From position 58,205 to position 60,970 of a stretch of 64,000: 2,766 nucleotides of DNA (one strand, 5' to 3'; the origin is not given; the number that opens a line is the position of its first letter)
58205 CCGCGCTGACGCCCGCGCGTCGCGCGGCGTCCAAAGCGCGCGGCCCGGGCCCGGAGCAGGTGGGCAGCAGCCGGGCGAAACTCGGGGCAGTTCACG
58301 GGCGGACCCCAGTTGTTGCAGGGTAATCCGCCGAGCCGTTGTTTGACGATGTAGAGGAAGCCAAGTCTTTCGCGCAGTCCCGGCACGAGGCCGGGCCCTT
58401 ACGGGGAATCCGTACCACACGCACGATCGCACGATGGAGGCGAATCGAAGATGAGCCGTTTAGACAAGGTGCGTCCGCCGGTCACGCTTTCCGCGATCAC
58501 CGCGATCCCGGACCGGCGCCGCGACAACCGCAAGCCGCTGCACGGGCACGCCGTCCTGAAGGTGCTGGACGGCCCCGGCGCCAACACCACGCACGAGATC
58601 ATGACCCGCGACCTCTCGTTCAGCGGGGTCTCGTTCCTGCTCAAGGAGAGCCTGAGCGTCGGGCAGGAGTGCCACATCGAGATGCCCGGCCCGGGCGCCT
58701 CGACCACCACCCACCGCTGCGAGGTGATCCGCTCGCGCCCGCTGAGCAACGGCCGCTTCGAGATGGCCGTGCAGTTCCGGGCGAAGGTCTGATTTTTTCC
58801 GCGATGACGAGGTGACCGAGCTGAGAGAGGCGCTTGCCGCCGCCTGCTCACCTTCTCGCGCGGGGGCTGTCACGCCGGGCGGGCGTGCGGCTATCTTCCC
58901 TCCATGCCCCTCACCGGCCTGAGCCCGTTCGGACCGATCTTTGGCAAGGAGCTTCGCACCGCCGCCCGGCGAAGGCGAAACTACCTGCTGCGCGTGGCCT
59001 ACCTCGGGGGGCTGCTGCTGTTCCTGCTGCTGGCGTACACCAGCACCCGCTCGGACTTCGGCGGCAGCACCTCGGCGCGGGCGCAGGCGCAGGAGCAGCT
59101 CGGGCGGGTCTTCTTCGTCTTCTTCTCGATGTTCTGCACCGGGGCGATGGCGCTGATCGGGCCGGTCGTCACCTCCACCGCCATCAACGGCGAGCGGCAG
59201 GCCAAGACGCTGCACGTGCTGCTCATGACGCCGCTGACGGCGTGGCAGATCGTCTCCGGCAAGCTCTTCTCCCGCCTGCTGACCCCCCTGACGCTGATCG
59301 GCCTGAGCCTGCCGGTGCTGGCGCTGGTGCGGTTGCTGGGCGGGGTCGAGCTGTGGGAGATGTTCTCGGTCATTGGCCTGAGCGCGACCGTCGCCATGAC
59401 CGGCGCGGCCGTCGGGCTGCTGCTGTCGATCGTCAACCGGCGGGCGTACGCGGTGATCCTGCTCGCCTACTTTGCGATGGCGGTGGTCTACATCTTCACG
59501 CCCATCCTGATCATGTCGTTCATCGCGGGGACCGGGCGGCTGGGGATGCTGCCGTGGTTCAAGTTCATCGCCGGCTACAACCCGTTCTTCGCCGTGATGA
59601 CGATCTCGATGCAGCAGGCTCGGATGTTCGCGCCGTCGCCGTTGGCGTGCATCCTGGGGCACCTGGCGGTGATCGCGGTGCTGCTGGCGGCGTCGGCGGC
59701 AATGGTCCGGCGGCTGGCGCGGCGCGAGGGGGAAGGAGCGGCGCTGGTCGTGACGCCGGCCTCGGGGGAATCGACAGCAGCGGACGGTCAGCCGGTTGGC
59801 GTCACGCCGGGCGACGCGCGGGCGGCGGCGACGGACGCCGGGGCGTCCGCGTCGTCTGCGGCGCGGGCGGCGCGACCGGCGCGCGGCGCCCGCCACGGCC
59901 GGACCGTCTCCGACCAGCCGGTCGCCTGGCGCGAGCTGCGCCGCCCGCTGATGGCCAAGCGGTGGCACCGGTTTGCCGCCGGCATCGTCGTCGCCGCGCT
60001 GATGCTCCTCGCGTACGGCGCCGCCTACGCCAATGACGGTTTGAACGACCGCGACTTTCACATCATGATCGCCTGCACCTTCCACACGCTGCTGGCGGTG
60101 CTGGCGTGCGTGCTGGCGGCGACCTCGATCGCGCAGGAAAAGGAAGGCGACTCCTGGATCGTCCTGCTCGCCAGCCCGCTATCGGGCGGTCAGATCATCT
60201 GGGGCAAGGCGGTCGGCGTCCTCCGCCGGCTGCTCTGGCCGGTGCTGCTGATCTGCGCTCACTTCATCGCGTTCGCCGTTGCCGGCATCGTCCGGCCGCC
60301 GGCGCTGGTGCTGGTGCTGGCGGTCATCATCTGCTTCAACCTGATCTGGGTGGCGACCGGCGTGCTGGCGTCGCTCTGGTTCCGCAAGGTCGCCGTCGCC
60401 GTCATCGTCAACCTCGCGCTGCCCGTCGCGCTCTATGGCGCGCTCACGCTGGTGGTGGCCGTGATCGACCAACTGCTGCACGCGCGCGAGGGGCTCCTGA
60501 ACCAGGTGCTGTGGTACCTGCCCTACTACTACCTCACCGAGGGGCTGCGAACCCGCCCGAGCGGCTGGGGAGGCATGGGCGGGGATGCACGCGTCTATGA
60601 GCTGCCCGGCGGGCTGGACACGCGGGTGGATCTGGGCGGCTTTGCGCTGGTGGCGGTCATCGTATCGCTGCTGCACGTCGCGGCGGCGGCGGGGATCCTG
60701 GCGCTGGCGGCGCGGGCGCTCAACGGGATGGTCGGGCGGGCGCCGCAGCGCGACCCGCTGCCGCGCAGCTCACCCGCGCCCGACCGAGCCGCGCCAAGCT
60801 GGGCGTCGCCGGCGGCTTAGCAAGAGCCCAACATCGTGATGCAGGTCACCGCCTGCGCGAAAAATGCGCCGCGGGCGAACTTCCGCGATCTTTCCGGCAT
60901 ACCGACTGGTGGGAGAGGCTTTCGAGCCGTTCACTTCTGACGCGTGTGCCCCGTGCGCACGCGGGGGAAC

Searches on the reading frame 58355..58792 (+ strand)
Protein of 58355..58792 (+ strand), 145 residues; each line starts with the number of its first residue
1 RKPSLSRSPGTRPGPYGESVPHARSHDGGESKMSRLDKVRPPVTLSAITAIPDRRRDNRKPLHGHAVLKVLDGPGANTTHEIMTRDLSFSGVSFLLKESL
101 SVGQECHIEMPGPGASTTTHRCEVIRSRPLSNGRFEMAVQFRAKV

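Call 94: search_protein_families(library=pfam, proteins=[window:58355-58792:+], max_evalue=0.00001)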
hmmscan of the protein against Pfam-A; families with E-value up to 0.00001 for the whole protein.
window:58355-58792:+ (145 aa): 1 family
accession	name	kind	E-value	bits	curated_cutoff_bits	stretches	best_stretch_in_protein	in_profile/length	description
PF07238.19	PilZ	-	5.7e-09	36.7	22.5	1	53-141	1-85/102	PilZ domain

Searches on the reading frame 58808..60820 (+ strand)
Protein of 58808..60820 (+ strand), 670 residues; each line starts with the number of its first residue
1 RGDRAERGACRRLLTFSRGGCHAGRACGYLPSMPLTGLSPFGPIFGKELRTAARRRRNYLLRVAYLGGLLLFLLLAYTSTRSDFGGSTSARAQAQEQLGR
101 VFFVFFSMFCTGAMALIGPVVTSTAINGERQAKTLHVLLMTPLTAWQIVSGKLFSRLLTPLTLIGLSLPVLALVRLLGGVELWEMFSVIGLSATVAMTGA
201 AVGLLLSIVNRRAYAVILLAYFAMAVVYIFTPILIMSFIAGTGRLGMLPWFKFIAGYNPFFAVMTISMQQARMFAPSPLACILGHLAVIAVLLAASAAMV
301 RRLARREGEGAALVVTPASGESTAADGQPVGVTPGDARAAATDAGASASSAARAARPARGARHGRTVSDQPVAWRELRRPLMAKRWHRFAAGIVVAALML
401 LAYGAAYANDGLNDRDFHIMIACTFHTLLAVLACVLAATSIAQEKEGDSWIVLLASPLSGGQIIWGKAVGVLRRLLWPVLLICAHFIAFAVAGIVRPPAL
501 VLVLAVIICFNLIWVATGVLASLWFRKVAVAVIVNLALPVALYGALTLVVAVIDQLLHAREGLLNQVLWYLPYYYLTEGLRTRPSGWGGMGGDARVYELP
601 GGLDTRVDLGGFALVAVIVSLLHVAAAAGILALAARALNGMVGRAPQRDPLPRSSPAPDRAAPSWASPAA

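Call 94: search_protein_families(library=pfam, proteins=[window:58808-60820:+], max_evalue=0.00001)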
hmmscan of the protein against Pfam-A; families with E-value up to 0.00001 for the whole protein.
window:58808-60820:+ (670 aa): 3 families
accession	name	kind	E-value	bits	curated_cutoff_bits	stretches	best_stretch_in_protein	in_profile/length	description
PF12679.13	ABC2_membrane_2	-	2.8e-20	73.1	27.2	2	44-270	3-246/283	ABC-2 family transporter protein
PF12698.13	ABC2_membrane_3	-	1.3e-13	51.2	31.6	2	90-293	152-341/347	ABC-2 family transporter protein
PF12730.13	ABC2_membrane_4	-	3.3e-07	30.9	27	1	392-537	21-174/179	ABC-2 family transporter protein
